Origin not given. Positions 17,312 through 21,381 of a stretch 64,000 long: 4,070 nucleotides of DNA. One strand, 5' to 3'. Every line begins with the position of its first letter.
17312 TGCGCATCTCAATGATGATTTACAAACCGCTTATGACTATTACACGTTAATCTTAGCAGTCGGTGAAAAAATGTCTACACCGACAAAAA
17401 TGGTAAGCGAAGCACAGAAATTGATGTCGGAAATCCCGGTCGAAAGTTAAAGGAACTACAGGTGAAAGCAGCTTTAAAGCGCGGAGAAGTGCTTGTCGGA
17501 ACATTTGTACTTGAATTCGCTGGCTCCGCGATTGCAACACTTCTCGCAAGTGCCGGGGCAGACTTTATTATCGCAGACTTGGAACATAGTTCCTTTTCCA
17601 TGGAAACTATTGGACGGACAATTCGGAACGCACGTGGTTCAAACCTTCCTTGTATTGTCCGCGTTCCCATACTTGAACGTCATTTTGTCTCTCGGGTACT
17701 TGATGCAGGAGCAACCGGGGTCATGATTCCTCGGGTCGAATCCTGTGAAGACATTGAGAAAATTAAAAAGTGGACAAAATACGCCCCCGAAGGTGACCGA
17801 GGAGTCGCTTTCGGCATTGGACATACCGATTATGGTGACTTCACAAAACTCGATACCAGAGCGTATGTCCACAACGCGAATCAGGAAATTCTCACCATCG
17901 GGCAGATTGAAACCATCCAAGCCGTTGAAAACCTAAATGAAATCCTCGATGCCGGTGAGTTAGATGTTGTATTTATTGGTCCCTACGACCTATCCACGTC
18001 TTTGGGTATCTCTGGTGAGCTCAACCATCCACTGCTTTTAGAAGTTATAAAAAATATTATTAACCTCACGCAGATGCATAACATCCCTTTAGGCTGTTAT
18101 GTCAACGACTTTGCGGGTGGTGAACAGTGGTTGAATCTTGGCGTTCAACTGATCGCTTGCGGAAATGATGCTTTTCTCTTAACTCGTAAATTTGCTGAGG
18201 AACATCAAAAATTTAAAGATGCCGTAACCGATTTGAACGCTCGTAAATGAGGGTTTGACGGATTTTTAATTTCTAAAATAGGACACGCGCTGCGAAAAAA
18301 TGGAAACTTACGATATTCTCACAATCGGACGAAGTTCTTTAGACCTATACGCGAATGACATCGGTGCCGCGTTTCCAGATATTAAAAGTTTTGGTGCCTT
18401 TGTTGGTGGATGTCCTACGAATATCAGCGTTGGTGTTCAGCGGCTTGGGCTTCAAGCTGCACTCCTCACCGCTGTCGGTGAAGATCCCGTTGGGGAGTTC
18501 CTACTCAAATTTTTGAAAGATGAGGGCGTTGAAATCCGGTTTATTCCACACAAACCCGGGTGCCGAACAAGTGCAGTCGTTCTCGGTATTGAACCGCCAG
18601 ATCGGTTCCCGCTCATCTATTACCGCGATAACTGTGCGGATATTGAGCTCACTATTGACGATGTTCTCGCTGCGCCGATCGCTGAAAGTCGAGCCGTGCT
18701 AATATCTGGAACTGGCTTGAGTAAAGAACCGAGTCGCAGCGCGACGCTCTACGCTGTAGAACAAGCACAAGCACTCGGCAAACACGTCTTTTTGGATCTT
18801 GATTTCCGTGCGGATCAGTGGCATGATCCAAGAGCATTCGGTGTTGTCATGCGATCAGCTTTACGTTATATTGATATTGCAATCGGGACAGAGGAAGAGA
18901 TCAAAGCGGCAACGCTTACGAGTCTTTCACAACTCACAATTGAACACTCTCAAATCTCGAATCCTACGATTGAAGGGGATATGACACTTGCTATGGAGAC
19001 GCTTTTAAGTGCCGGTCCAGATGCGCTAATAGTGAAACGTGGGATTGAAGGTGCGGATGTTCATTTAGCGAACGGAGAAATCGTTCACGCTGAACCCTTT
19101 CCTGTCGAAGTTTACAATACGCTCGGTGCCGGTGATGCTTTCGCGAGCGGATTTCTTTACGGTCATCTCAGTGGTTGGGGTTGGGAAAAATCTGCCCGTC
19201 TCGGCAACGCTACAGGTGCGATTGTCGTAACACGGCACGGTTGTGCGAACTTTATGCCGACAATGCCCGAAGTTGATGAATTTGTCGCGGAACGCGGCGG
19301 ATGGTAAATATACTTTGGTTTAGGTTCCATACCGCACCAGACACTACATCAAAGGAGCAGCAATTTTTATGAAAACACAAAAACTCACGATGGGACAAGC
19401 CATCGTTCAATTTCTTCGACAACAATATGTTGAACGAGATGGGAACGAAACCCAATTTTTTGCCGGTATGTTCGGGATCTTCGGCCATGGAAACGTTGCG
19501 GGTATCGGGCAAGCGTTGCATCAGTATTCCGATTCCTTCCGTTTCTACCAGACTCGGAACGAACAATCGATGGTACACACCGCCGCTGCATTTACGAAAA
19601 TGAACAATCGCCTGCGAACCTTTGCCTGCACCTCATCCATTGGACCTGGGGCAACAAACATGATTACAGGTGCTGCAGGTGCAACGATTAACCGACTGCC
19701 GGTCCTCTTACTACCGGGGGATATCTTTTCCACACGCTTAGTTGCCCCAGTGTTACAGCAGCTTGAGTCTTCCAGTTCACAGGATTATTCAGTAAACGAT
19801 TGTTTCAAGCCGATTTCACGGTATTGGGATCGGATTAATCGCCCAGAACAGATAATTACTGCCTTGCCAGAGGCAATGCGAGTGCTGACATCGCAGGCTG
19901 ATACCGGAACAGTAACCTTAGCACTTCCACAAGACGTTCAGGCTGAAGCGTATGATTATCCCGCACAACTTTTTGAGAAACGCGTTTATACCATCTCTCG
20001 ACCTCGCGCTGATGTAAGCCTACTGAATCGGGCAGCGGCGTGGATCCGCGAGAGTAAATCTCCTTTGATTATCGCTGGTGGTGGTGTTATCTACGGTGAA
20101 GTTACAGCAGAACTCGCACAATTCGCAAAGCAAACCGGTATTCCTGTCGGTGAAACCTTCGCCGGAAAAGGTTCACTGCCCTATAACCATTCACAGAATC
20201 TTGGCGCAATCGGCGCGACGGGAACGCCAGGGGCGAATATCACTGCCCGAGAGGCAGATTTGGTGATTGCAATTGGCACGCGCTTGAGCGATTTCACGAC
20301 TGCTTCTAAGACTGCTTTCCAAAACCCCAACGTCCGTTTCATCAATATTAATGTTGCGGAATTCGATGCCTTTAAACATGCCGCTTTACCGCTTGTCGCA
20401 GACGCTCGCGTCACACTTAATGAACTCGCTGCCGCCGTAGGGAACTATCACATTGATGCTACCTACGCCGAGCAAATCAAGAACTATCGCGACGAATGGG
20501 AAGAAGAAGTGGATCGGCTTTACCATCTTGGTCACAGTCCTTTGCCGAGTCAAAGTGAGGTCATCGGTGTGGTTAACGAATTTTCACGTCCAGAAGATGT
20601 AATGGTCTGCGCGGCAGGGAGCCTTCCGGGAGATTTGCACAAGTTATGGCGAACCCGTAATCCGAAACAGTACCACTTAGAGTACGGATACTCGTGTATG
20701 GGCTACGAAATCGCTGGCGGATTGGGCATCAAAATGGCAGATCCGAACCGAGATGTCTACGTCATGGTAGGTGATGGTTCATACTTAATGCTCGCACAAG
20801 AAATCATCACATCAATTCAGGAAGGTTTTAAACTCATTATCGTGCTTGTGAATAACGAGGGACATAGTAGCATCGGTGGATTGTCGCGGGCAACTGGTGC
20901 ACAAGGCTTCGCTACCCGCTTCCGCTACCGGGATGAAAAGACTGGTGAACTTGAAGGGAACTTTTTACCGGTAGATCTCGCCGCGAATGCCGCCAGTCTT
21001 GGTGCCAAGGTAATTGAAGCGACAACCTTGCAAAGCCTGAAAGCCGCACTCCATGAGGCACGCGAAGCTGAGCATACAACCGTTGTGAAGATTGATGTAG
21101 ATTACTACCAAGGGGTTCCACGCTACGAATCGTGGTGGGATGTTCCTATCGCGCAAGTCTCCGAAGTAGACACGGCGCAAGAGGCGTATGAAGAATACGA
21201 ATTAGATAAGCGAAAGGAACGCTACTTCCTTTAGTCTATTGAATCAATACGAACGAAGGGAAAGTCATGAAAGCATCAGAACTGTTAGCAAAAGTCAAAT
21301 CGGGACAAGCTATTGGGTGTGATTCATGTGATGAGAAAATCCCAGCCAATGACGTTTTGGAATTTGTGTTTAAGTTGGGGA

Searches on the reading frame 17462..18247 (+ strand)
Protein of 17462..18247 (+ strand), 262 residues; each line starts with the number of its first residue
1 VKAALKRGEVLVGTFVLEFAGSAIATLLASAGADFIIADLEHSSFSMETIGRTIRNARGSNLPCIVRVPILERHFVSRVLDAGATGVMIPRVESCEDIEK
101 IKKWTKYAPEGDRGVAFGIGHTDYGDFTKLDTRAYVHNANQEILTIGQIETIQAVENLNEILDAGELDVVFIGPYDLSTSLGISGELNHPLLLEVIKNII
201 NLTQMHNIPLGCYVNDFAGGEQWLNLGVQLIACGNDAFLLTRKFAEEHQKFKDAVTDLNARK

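Call 70: search_protein_families(library=pfam, proteins=[window:17462-18247:+], max_evalue=0.00001)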
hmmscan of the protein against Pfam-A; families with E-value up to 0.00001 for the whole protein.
window:17462-18247:+ (262 aa): 1 family
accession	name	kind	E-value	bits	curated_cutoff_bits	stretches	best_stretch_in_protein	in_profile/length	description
PF03328.21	HpcH_HpaI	-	4.5e-31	108.3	25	1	22-240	11-218/221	HpcH/HpaI aldolase/citrate lyase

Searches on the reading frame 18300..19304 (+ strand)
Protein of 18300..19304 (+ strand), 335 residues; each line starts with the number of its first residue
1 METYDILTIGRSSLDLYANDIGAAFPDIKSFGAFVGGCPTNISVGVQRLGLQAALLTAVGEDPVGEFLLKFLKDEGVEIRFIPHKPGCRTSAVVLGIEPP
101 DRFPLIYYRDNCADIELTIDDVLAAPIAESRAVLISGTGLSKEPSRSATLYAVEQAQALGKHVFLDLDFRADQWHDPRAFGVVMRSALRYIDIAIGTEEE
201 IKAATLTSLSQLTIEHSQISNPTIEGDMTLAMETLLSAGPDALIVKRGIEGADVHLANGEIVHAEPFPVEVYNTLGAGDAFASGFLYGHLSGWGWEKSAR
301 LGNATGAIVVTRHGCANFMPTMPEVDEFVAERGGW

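Call 69: search_protein_families(library=pfam, proteins=[window:18300-19304:+], max_evalue=0.00001)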
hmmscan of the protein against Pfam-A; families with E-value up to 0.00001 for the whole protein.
window:18300-19304:+ (335 aa): 1 family
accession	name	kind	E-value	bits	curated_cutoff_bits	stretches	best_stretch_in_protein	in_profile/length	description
PF00294.29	PfkB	-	2.6e-49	168.7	25.8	1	6-321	4-301/302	pfkB family carbohydrate kinase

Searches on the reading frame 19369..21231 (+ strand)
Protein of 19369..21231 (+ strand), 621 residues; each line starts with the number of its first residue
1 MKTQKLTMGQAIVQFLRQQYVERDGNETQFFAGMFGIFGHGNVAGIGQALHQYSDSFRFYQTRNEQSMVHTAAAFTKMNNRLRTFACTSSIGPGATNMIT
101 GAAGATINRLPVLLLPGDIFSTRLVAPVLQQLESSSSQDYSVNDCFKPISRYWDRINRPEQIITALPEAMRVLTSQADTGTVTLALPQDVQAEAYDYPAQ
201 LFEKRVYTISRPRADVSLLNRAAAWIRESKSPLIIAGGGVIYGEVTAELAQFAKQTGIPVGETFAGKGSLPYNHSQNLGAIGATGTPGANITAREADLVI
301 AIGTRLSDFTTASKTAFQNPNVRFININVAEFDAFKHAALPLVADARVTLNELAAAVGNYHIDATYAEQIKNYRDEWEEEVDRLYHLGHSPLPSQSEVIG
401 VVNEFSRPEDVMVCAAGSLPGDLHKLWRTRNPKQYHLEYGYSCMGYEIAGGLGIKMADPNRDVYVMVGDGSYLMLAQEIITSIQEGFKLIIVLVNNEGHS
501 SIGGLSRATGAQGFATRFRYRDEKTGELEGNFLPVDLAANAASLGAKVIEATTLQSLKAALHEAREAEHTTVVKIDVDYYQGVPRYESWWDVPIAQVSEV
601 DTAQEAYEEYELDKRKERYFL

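Call 69: search_protein_families(library=pfam, proteins=[window:19369-21231:+], max_evalue=0.00001)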
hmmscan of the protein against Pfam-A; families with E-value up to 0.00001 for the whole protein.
window:19369-21231:+ (621 aa): 3 families
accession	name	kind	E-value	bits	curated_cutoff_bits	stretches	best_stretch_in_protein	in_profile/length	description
PF00205.28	TPP_enzyme_M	-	1.5e-36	125.6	30.4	1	220-353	2-137/137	Thiamine pyrophosphate enzyme, central domain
PF02775.26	TPP_enzyme_C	-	6.3e-33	114.1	21.9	1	416-575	2-151/151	Thiamine pyrophosphate enzyme, C-terminal TPP binding domain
PF02776.23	TPP_enzyme_N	-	1.6e-13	50.9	26.8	1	34-128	19-109/119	Thiamine pyrophosphate enzyme, N-terminal TPP binding domain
